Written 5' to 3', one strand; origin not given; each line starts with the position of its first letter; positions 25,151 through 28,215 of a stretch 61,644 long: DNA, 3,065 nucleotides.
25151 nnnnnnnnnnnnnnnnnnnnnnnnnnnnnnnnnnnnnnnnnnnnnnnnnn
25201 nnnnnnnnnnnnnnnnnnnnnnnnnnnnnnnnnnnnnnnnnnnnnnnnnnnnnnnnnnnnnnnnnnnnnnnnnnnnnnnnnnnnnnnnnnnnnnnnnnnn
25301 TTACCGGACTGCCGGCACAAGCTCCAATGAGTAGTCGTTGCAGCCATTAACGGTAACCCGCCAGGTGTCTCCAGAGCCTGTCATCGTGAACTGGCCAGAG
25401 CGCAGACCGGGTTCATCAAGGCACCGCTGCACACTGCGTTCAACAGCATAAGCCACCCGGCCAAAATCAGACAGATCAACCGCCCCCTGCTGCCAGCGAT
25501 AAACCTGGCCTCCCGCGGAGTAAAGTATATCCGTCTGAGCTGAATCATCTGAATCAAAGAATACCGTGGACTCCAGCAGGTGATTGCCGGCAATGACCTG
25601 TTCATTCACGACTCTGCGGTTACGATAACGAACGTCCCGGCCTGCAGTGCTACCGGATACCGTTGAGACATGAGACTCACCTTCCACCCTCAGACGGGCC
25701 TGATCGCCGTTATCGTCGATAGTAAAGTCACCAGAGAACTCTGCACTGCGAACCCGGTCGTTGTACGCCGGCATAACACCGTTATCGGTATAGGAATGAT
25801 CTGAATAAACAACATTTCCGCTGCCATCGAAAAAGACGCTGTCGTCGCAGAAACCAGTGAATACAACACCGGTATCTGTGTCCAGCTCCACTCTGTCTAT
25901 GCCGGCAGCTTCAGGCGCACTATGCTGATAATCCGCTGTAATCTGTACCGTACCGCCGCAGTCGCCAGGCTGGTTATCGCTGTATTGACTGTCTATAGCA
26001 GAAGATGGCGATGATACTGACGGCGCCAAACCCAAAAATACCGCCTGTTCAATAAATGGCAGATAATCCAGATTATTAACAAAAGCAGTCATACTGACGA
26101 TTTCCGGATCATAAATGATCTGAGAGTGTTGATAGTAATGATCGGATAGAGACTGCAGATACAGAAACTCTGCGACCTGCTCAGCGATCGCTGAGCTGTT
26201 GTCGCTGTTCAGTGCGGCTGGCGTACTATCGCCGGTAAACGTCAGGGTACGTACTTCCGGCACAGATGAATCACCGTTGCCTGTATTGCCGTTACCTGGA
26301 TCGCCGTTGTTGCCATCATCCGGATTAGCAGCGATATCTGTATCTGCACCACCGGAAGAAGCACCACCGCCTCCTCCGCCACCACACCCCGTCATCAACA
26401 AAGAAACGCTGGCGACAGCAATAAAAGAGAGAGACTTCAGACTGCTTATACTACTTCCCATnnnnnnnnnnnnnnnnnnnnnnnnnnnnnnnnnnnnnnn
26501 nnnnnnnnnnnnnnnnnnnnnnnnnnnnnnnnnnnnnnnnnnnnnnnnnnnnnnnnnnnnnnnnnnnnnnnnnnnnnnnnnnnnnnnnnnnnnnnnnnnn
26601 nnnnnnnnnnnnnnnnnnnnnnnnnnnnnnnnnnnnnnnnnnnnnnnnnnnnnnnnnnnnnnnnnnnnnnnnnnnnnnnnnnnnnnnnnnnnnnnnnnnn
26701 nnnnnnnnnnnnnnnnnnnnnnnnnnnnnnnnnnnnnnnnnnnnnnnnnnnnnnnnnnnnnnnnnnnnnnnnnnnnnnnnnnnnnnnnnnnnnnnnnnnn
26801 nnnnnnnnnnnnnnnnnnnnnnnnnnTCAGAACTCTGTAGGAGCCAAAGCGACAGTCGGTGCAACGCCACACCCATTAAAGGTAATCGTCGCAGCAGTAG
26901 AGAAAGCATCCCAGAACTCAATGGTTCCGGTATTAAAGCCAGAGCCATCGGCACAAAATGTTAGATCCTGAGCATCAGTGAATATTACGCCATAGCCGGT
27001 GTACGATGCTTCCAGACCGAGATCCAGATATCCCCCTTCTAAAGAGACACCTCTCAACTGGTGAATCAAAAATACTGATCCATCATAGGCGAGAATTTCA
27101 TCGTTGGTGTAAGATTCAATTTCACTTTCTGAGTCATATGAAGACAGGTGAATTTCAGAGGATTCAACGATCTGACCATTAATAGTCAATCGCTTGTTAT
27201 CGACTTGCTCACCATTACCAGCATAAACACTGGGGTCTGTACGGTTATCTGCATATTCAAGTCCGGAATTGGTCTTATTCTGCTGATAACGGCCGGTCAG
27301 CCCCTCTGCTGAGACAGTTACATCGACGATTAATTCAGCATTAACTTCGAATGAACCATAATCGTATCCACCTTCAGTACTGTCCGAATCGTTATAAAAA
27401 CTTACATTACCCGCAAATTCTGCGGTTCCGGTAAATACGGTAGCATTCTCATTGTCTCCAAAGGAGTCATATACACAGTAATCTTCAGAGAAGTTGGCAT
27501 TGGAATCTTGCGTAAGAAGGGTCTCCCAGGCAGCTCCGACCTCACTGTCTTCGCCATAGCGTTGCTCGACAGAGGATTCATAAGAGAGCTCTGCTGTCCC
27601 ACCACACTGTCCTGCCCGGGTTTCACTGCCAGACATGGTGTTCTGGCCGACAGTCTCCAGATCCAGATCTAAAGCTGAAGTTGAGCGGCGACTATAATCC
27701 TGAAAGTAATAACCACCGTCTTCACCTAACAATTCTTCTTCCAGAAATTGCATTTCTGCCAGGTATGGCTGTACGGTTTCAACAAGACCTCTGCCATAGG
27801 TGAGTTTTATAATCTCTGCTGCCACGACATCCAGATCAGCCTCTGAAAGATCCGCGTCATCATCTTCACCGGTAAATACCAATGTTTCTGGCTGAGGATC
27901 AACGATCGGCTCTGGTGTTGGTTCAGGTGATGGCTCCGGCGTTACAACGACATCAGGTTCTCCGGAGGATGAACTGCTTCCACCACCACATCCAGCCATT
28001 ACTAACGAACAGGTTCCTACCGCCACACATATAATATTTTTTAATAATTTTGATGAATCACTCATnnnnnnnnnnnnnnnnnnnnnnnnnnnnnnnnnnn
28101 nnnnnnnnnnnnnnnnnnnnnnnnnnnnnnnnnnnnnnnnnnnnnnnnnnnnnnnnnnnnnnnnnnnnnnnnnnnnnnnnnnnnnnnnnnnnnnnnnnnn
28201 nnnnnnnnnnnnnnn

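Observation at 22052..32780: Tandem array of five paralogous, extremely acidic, Cys-stapled lipoproteins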

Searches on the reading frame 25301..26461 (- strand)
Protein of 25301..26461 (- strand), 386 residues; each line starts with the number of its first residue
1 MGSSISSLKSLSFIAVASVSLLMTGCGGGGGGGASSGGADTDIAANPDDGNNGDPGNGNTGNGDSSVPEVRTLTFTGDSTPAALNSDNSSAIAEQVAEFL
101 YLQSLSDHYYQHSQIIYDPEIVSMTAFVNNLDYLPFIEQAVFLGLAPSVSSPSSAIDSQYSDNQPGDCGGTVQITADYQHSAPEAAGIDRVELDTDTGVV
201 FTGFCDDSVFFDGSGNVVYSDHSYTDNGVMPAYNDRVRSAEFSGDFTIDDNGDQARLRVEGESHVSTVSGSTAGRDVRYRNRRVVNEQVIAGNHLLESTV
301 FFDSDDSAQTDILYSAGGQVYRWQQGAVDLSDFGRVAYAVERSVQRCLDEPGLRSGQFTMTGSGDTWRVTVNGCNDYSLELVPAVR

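Call 3: search_protein_families(library=pfam, proteins=[window:25301-26461:-], max_evalue=1)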
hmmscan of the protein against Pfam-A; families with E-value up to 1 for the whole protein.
window:25301-26461:- (386 aa): 0 families

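Call 4: search_protein_families(library=ncbifam, proteins=[window:25301-26461:-], max_evalue=1)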
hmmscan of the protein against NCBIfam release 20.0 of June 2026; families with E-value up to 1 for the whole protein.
window:25301-26461:- (386 aa): 2 families
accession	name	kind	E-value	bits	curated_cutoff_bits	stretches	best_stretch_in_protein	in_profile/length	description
NF033865.1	fusolisin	equivalog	0.0089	14.1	999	1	12-70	11-64/1006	fusolisin family autotransporter serine protease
NF058595.1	invert_tail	domain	0.22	11.9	37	1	11-35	57-81/113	lipo-invert putative C-terminal anchoring domain-containing protein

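Call 96: search_protein_families(library=padloc, proteins=[window:25301-26461:-], max_evalue=0.01)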
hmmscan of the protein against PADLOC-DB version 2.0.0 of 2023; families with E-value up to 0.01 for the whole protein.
window:25301-26461:- (386 aa): 0 families

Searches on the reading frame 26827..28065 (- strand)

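Call 3: search_protein_families(library=pfam, proteins=[window:26827-28065:-], max_evalue=1)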
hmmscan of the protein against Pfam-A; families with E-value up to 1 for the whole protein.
window:26827-28065:- (412 aa): 1 family
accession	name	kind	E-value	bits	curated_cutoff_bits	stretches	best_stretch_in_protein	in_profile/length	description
PF05887.16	Trypan_PARP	-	0.023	15.1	100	1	36-61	86-111/134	Procyclic acidic repetitive protein (PARP)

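Call 4: search_protein_families(library=ncbifam, proteins=[window:26827-28065:-], max_evalue=1)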
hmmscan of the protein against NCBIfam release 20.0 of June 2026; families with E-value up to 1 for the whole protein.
window:26827-28065:- (412 aa): 2 families
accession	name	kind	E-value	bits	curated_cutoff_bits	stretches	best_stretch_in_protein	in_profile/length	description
NF058595.1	invert_tail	domain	0.011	16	37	1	6-36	52-82/113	lipo-invert putative C-terminal anchoring domain-containing protein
NF008082.0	PRK10819.1-3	equivalog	0.21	11.3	265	1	33-59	66-90/242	TonB system transport protein TonB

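Call 96: search_protein_families(library=padloc, proteins=[window:26827-28065:-], max_evalue=0.01)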
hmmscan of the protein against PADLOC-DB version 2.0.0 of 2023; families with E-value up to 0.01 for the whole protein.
window:26827-28065:- (412 aa): 0 families
